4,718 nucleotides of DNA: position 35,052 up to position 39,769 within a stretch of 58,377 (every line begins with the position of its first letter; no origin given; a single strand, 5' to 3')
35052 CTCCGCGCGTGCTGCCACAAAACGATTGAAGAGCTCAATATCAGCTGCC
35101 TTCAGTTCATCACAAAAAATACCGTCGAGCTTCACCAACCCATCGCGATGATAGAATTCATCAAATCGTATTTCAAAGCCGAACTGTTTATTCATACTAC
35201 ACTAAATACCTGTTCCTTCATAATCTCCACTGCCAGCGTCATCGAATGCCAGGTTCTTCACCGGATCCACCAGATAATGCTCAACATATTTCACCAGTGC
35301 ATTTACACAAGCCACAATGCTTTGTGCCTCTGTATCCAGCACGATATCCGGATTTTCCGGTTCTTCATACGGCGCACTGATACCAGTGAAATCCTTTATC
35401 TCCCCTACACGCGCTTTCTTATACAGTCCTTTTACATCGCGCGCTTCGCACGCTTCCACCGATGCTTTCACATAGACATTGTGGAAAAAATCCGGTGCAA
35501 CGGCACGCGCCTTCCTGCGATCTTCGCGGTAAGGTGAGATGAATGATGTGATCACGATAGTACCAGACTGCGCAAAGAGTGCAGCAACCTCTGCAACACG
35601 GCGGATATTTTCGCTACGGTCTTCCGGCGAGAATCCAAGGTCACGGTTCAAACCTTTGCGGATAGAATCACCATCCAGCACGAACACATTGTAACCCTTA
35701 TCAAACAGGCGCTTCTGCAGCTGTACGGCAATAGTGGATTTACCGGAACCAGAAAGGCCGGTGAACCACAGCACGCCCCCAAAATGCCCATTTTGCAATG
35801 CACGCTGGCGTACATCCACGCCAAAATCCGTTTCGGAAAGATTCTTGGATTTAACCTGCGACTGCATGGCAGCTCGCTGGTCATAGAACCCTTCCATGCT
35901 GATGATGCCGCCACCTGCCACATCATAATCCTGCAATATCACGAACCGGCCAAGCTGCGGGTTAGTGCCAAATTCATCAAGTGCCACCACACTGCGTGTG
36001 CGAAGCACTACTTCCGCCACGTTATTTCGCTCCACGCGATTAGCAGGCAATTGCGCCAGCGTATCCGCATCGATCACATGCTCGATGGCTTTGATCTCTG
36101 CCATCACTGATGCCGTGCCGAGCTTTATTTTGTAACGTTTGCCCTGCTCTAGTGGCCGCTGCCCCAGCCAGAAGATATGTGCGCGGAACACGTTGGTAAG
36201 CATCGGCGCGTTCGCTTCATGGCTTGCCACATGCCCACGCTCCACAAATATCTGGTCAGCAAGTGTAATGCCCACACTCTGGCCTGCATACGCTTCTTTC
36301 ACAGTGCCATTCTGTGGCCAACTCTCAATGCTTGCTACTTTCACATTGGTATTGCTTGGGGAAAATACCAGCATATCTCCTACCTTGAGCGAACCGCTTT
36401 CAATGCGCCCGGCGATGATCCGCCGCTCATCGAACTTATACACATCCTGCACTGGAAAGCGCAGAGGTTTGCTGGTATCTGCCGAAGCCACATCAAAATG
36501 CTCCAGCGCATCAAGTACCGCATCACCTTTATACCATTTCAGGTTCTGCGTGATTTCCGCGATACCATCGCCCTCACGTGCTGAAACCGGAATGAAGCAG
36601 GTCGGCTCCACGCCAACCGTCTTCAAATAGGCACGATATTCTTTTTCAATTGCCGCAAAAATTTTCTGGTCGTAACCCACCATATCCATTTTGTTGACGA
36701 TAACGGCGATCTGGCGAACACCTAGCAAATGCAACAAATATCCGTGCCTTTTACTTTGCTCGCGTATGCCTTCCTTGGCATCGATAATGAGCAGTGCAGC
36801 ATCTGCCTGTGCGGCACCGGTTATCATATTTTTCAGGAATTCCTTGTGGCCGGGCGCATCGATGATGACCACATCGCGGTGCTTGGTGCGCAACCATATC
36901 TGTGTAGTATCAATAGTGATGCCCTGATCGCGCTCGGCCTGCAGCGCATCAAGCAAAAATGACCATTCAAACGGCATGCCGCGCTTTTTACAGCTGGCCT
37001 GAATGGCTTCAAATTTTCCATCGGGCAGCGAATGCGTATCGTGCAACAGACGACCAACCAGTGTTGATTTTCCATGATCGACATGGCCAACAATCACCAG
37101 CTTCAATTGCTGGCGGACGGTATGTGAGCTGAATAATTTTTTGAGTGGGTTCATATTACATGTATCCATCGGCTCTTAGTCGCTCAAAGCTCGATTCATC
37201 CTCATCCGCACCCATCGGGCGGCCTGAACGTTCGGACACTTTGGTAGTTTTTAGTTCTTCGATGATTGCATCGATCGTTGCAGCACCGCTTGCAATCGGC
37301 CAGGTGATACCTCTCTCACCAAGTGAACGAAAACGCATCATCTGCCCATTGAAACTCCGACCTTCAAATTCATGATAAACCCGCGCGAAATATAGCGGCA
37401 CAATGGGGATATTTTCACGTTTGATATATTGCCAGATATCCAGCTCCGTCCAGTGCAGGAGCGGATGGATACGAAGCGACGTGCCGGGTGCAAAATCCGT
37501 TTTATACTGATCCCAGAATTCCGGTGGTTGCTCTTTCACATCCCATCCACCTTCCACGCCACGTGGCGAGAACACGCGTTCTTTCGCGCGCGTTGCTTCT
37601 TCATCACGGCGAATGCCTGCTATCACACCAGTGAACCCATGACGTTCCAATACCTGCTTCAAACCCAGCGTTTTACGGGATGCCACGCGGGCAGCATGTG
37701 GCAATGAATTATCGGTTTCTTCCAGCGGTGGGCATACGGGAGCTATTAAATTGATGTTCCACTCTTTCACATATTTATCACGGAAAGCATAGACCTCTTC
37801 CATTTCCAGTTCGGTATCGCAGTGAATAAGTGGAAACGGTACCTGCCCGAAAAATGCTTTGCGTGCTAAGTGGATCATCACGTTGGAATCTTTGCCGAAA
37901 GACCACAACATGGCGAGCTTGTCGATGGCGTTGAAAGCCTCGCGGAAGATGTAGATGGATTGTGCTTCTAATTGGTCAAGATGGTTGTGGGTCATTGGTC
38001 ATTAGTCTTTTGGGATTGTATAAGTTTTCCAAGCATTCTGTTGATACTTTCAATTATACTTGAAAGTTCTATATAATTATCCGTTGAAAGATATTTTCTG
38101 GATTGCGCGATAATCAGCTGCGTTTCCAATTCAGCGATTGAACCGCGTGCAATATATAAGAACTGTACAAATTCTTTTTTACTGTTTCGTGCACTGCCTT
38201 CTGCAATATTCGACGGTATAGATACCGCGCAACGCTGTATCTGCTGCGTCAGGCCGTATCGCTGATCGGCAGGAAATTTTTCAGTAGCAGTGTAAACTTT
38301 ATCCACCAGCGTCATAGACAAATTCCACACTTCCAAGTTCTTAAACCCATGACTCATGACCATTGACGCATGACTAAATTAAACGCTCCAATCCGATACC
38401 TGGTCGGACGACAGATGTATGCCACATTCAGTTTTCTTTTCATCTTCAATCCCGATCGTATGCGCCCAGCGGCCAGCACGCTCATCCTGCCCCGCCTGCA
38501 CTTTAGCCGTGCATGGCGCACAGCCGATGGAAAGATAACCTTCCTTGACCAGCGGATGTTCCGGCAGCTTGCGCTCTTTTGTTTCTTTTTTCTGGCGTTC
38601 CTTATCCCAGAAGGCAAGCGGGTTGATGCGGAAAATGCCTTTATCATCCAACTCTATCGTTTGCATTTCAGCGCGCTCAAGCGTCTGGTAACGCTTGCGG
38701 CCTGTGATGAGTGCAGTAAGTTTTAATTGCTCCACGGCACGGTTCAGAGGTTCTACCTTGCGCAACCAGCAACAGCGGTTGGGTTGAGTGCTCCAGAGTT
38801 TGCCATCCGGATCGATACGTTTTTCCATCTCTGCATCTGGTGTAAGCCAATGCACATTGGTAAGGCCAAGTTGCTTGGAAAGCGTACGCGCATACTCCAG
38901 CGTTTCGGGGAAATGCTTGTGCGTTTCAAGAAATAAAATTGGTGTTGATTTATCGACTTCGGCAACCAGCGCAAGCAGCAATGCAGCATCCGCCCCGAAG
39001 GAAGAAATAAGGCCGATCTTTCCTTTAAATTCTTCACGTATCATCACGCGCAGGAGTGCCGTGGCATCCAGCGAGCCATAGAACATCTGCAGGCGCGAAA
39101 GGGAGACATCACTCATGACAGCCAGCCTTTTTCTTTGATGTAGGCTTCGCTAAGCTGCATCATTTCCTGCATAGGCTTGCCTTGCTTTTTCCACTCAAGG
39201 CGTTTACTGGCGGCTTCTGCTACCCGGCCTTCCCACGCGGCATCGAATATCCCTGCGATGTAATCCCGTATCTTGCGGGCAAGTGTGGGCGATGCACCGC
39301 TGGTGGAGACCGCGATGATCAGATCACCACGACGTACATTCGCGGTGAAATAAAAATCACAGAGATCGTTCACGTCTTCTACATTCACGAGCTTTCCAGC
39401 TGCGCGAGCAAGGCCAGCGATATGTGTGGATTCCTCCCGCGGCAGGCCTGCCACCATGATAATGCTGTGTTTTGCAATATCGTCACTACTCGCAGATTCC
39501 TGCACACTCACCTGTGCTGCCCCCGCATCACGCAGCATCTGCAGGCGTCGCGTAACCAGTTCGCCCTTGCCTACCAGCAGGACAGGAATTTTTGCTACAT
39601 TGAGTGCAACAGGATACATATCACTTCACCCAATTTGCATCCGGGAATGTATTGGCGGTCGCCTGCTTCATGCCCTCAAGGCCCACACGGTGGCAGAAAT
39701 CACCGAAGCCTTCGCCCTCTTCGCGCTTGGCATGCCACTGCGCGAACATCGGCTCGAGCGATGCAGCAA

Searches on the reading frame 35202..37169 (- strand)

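Call 4: search_protein_families(library=pfam, proteins=[window:35202-37169:-], max_evalue=0.01)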
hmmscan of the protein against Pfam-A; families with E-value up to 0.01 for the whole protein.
window:35202-37169:- (655 aa): 29 families (the best 25 are shown)
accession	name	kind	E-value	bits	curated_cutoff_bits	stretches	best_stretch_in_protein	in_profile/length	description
PF01583.26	APS_kinase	-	5.9e-66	221.6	21.1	1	465-612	3-152/152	Adenylylsulphate kinase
PF00009.33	GTP_EFTU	-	7.1e-46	156.6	26.5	1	22-210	4-182/188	Elongation factor Tu GTP binding domain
PF22594.2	GTP-eEF1A_C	-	2.6e-18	66.7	27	1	328-423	2-100/101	GTP-eEF1A C-terminal domain-like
PF13671.12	AAA_33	-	5.6e-09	36.9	27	1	466-578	1-115/143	AAA domain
PF01926.29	MMR_HSR1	-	8.5e-08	32.7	21.9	1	79-159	27-112/113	50S ribosome-binding GTPase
PF13238.12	AAA_18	-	2.8e-07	31.5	29.4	1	470-577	4-107/128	AAA domain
PF03144.31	GTP_EFTU_D2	-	4.4e-07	30.7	30.3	1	250-304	2-59/73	Elongation factor Tu domain 2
PF03193.22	RsgA_GTPase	-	8.4e-06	26.2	30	0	457-487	99-129/174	RsgA GTPase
PF20720.3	nSTAND3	-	1.3e-05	25.4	27.2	1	465-504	18-55/155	Novel STAND NTPase 3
PF01656.29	CbiA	-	0.0001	22.7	25.4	1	473-510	8-44/125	CobQ/CobB/MinD/ParA nucleotide binding domain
PF08433.16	KTI12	-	0.00014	21.9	22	1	469-524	6-58/271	Chromatin associated protein KTI12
PF13555.12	AAA_29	-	0.00015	21.9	27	0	465-480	23-38/61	P-loop containing region of AAA domain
PF10662.15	PduV-EutP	-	0.00017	21.8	21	0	96-211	35-142/143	Ethanolamine utilisation - propanediol utilisation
PF13401.12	AAA_22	-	0.00018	22.3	27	0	21-130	5-91/130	AAA domain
PF09140.17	MipZ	-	0.00057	19.7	20.7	0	474-511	11-48/262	ATPase MipZ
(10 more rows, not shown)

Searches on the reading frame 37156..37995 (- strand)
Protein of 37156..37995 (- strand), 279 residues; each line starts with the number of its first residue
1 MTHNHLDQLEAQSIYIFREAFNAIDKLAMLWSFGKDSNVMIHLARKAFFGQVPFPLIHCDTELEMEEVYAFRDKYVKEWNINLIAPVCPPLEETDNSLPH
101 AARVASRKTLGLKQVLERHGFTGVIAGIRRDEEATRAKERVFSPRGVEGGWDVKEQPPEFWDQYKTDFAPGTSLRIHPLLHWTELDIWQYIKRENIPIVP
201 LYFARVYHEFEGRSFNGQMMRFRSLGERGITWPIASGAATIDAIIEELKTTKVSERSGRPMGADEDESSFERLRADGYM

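Call 4: search_protein_families(library=pfam, proteins=[window:37156-37995:-], max_evalue=0.01)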
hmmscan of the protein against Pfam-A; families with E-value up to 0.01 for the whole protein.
window:37156-37995:- (279 aa): 1 family
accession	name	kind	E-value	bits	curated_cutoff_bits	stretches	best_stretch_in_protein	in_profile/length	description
PF01507.26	PAPS_reduct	-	3.1e-38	132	22.5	1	27-227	2-169/175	Phosphoadenosine phosphosulfate reductase domain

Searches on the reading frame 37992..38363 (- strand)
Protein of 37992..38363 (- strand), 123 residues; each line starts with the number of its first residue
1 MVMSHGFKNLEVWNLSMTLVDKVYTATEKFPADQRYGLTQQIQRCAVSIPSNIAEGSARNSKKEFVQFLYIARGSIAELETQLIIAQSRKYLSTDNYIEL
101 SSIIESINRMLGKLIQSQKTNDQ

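Call 5: search_protein_families(library=pfam, proteins=[window:37992-38363:-], max_evalue=0.01)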
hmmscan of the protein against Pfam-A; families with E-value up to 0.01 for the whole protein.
window:37992-38363:- (123 aa): 2 families
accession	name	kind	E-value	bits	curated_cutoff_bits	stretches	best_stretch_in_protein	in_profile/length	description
PF05635.17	23S_rRNA_IVP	-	1.4e-40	138.2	33.8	1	8-112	1-105/106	23S rRNA-intervening sequence protein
PF22296.2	bAvd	-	2.4e-09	38.1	40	1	18-117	9-106/107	bAvd-like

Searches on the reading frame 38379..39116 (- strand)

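Call 5: search_protein_families(library=pfam, proteins=[window:38379-39116:-], max_evalue=0.01)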
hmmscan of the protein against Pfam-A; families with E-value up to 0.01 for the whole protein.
window:38379-39116:- (245 aa): 1 family
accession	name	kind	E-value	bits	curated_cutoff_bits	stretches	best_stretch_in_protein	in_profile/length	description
PF01507.26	PAPS_reduct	-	1.3e-37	129.9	22.5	1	36-204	4-174/175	Phosphoadenosine phosphosulfate reductase domain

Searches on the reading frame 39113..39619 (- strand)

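Call 5: search_protein_families(library=pfam, proteins=[window:39113-39619:-], max_evalue=0.01)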
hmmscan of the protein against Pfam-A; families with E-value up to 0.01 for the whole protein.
window:39113-39619:- (168 aa): 2 families
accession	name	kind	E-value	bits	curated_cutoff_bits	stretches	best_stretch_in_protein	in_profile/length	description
PF13241.12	NAD_binding_7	-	2.9e-13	50.7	22.1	1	37-93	48-104/104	Putative NAD(P)-binding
PF14824.11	Sirohm_synth_M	-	4.7e-09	36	25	1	97-122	1-26/28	Sirohaem biosynthesis protein central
